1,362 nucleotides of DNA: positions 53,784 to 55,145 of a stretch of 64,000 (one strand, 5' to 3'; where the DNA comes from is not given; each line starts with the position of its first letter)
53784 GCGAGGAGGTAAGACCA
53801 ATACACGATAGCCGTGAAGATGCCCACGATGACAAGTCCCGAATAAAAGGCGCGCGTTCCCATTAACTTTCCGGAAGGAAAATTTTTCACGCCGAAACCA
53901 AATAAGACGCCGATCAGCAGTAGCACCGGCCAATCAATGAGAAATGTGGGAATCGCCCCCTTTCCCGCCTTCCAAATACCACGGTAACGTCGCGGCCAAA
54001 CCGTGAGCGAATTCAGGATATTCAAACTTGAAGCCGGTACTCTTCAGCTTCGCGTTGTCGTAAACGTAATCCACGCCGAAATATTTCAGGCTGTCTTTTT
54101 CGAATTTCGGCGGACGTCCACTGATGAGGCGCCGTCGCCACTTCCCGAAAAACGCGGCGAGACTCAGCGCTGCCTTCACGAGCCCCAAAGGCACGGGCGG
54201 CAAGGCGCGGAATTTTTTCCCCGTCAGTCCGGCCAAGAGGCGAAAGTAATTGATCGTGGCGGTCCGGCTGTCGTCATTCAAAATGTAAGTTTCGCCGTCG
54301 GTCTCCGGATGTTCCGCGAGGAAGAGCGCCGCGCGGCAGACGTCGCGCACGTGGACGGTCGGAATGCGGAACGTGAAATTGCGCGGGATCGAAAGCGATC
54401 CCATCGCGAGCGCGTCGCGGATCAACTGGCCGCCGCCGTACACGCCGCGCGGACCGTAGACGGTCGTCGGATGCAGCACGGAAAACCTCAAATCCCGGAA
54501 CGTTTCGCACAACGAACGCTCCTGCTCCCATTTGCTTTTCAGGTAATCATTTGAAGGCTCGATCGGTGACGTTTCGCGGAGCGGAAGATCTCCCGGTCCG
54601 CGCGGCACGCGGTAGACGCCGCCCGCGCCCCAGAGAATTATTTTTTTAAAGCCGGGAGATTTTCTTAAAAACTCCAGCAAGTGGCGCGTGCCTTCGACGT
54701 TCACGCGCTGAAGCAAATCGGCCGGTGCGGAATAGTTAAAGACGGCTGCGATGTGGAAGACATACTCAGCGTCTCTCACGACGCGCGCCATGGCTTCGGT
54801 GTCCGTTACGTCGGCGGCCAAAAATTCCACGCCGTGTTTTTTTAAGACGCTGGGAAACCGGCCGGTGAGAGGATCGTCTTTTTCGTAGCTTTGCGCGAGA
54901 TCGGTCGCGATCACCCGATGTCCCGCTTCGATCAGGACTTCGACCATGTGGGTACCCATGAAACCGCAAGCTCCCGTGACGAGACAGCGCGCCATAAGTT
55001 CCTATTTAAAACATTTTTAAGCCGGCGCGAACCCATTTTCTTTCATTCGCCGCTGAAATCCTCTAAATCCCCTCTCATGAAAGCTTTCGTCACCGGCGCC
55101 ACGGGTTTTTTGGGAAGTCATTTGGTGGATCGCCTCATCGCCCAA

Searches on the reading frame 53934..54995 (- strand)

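Call 88: search_protein_families(library=pfam, proteins=[window:53934-54995:-], max_evalue=0.00001)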
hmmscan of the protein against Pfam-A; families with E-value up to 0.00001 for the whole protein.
window:53934-54995:- (353 aa): 8 families
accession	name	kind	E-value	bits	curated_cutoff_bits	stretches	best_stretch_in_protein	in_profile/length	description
PF01370.27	Epimerase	-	2.7e-29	102.7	20.9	1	5-237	2-237/240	NAD dependent epimerase/dehydratase family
PF16363.11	GDP_Man_Dehyd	-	7.5e-14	52.4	27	1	5-159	1-161/332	GDP-mannose 4,6 dehydratase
PF01073.25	3Beta_HSD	-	8.7e-14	51.6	22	1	5-112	1-105/280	3-beta hydroxysteroid dehydrogenase/isomerase family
PF07993.18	NAD_binding_4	-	1e-13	51.5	20.1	1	6-181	1-209/258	Male sterility protein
PF04321.23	RmlD_sub_bind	-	3e-08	33.5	27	1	3-232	2-202/287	RmlD substrate binding domain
PF13460.12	NAD_binding_10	-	5.3e-08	33.4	27.2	1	8-205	1-170/184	NAD(P)H-binding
PF05368.20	NmrA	-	3.1e-07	30.7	27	1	4-84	5-78/298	NmrA-like family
PF08659.16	KR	-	4.3e-06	27.2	22.6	1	4-87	3-87/180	KR domain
